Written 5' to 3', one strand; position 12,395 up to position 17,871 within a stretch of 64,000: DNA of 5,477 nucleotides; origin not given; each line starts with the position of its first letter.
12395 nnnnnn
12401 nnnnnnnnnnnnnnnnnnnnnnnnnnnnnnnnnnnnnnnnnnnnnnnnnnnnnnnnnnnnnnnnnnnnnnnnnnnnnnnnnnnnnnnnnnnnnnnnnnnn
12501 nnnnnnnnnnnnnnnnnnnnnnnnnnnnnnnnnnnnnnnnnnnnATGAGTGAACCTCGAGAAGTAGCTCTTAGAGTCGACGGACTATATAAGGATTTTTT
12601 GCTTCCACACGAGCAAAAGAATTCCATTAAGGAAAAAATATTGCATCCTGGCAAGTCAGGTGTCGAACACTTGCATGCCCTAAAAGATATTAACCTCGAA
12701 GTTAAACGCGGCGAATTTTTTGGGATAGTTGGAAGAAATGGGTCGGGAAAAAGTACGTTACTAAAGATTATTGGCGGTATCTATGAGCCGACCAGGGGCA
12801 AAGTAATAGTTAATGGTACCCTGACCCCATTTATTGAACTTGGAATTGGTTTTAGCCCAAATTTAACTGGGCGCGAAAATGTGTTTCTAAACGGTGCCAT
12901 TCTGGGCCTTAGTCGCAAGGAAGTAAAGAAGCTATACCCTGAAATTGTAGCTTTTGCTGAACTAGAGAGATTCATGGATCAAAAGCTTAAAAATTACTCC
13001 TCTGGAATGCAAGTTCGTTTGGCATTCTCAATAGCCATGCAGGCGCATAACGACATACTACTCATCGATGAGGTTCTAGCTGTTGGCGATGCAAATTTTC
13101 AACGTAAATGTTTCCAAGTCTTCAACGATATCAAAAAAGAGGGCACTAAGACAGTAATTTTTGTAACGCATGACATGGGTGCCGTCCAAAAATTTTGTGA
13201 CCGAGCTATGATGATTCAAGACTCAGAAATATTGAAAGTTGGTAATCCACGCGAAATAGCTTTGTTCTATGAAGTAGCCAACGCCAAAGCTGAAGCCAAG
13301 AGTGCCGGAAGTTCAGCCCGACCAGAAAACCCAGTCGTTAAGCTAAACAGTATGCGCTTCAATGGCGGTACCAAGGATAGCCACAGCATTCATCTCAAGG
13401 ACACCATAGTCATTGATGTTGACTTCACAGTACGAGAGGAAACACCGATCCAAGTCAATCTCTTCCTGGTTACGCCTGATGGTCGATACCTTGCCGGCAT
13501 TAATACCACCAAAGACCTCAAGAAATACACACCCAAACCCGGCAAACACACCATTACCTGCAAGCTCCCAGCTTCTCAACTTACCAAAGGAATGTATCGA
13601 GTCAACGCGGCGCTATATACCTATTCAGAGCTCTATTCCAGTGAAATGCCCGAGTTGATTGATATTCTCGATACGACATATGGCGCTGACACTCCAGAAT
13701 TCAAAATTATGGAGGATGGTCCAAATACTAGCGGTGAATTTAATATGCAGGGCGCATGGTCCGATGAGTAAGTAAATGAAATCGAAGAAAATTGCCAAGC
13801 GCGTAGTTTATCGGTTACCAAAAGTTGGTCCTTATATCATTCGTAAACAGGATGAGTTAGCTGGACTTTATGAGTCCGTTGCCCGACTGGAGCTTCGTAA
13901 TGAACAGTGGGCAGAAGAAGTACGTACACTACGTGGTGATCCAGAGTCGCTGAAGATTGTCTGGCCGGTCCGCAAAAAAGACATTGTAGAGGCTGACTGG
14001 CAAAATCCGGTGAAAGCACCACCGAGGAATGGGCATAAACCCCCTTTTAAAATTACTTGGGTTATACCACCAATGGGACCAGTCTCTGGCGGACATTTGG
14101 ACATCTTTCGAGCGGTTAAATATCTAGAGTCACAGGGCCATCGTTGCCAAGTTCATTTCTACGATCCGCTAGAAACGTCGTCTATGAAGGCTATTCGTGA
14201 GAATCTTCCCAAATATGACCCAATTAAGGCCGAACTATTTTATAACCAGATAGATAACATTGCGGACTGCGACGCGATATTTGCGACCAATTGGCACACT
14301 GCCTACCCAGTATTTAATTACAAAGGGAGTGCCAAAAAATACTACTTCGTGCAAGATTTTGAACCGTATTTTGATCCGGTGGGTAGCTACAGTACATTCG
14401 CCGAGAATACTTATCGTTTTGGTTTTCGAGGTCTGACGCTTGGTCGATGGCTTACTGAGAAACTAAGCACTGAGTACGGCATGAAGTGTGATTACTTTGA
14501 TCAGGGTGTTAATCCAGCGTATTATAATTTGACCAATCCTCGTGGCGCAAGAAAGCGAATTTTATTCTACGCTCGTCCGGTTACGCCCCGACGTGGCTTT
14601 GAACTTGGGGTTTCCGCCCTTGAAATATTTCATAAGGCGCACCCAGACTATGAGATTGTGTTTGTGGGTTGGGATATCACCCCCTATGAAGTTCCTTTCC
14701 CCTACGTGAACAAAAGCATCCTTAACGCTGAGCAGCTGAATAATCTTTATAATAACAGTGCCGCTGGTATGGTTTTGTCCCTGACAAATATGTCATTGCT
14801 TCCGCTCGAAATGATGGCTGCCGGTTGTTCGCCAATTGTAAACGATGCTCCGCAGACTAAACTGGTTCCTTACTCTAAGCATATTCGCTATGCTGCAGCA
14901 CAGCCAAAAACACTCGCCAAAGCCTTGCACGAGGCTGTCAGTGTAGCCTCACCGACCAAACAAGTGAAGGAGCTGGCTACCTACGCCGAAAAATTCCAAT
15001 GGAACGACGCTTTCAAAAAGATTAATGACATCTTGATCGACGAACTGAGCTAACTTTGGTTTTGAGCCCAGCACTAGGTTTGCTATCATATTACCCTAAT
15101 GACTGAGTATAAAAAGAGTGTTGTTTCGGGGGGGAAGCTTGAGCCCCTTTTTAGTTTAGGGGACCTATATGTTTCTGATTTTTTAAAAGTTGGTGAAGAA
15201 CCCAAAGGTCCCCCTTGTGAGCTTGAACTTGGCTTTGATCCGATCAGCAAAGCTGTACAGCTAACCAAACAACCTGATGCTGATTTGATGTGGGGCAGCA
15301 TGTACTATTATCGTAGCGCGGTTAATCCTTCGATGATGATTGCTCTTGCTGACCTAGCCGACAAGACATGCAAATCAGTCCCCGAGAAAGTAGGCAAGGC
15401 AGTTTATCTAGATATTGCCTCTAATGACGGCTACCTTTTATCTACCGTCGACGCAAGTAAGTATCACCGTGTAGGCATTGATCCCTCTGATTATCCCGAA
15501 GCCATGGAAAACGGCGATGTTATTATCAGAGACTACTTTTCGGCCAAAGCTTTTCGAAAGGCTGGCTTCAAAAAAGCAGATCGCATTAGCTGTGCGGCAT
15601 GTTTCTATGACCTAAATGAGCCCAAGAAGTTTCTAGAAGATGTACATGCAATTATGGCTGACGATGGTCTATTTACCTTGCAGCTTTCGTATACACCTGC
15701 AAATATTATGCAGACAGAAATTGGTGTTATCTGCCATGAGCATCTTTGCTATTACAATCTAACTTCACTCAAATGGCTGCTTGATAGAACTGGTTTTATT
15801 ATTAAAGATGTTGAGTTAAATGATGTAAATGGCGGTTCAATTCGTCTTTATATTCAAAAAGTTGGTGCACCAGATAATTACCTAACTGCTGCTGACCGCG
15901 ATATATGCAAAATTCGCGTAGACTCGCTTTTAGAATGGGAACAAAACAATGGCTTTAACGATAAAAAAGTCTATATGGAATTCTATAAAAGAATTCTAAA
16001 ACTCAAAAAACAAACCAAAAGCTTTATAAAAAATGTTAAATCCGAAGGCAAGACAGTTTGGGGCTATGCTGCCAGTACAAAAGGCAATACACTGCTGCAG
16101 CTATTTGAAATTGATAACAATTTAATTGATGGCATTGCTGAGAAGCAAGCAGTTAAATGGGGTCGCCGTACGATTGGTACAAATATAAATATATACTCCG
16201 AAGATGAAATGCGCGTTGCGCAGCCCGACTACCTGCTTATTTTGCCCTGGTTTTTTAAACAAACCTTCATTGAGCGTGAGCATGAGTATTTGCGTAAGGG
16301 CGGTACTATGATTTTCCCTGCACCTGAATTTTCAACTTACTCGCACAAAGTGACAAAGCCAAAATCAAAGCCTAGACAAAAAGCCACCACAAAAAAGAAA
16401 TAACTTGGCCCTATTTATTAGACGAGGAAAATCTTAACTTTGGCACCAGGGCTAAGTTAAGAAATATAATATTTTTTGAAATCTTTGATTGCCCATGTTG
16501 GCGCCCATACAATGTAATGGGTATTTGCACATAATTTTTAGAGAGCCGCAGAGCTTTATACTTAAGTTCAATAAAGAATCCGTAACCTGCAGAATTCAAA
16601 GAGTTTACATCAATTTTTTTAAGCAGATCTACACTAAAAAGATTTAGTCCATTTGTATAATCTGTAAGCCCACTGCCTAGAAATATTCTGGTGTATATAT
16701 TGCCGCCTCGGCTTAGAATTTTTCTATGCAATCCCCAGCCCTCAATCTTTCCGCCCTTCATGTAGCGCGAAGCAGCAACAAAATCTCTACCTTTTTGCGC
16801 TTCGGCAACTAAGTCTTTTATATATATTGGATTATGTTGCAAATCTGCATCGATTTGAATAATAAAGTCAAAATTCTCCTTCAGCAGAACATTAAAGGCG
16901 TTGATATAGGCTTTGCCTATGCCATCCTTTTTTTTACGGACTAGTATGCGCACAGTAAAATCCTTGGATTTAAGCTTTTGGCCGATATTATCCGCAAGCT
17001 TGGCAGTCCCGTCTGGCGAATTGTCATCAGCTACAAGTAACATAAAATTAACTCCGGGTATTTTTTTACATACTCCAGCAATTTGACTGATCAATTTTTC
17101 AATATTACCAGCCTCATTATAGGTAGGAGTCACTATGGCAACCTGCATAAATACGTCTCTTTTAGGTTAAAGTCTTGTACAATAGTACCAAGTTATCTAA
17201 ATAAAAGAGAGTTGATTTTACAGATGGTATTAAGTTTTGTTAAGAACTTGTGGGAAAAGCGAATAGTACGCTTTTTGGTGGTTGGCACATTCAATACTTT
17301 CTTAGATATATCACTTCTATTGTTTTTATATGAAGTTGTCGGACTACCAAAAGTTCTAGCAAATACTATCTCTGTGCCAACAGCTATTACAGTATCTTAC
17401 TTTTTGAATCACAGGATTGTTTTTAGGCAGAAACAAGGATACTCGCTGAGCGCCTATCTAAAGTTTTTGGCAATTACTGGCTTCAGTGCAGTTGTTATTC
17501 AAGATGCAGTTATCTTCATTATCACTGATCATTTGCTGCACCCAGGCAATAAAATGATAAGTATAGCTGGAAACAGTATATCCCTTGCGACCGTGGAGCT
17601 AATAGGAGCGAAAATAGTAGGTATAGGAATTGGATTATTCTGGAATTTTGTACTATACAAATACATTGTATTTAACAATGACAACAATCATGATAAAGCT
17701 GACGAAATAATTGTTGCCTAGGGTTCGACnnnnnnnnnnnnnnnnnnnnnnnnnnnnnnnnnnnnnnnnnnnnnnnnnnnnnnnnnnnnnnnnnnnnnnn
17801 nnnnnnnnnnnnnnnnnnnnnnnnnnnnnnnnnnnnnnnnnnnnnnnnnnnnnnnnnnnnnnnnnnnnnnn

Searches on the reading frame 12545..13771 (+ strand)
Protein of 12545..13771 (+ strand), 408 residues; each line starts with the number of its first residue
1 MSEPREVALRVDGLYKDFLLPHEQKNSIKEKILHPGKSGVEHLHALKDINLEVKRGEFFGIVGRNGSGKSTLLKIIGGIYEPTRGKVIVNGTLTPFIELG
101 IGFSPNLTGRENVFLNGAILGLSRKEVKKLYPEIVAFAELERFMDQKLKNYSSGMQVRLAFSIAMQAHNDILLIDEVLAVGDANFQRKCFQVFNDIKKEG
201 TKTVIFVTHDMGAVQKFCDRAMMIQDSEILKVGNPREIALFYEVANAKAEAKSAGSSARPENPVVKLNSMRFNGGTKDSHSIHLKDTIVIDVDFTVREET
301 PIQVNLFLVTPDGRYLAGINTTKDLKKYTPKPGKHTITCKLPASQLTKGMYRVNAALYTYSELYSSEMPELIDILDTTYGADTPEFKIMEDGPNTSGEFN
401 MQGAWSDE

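Call 8: search_protein_families(library=pfam, proteins=[window:12545-13771:+], max_evalue=0.001)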
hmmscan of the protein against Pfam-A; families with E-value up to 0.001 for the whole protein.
window:12545-13771:+ (408 aa): 4 families
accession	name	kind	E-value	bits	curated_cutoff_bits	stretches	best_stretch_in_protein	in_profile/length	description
PF00005.33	ABC_tran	-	2.4e-20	74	25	1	46-177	1-135/137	ABC transporter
PF13304.12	AAA_21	-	8e-07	29.8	27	1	58-79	1-22/304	AAA domain, putative AbiEii toxin, Type IV TA system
PF13476.12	AAA_23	-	0.00051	21.2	27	0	47-76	11-39/201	AAA domain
PF02463.25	SMC_N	-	0.00076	19.4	40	0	57-74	25-42/220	RecF/RecN/SMC N terminal domain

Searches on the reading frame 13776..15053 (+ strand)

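Call 8: search_protein_families(library=pfam, proteins=[window:13776-15053:+], max_evalue=0.001)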
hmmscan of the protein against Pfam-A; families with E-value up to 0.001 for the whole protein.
window:13776-15053:+ (425 aa): 2 families
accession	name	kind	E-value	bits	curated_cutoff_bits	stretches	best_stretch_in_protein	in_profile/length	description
PF22772.2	WsaF_C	-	4.2e-20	72.4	27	1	260-384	1-132/133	WsaF, C-terminal domain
PF21374.3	WsaF_N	-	0.00021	21.8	27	1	161-215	82-145/156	WsaF, N-terminal domain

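Call 56: search_protein_families(library=ncbifam, proteins=[window:13776-15053:+], max_evalue=0.00001)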
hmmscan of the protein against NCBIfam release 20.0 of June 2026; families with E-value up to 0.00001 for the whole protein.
window:13776-15053:+ (425 aa): 0 families

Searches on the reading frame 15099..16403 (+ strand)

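Call 8: search_protein_families(library=pfam, proteins=[window:15099-16403:+], max_evalue=0.001)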
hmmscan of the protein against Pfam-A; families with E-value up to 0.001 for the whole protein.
window:15099-16403:+ (434 aa): 2 families
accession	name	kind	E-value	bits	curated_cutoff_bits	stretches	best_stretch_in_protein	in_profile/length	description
PF08484.17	Methyltransf_14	-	3.7e-40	137.8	23.5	1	243-409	2-160/160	C-methyltransferase C-terminal domain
PF13489.12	Methyltransf_23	-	1e-14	55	27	1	95-233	18-159/164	Methyltransferase domain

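Call 56: search_protein_families(library=ncbifam, proteins=[window:15099-16403:+], max_evalue=0.00001)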
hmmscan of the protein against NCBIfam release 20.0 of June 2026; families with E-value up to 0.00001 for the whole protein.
window:15099-16403:+ (434 aa): 0 families

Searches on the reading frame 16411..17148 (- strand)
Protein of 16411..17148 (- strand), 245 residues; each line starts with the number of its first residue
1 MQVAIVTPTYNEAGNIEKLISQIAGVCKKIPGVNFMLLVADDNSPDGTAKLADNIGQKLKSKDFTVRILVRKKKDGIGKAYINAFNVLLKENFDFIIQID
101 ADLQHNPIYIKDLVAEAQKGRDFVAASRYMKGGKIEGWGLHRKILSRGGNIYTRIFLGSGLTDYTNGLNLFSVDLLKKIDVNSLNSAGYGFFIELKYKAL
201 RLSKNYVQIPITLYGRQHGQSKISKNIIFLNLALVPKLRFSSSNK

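Call 3: search_protein_families(library=pfam, proteins=[window:16411-17148:-], max_evalue=0.1)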
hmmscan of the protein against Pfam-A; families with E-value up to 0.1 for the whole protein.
window:16411-17148:- (245 aa): 1 family
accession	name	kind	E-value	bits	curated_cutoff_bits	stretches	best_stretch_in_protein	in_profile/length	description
PF00535.33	Glycos_transf_2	-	2.9e-24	86.3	23.3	1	5-179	2-167/168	Glycosyl transferase family 2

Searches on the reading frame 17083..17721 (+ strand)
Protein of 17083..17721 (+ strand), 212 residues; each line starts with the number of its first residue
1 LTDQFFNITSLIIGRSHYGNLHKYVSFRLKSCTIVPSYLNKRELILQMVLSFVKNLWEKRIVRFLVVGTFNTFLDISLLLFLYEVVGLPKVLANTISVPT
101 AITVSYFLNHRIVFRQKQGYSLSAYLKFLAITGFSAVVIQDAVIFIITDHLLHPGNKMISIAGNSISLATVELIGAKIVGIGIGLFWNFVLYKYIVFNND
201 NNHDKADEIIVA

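Call 3: search_protein_families(library=pfam, proteins=[window:17083-17721:+], max_evalue=0.1)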
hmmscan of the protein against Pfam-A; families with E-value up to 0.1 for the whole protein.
window:17083-17721:+ (212 aa): 2 families
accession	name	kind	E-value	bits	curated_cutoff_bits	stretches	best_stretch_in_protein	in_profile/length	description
PF04138.20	GtrA_DPMS_TM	-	6.3e-22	78.4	26.1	2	63-197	1-117/117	GtrA/DPMS, transmembrane domain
PF14342.11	DUF4396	-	0.072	13.9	27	0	57-151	2-98/141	Domain of unknown function (DUF4396)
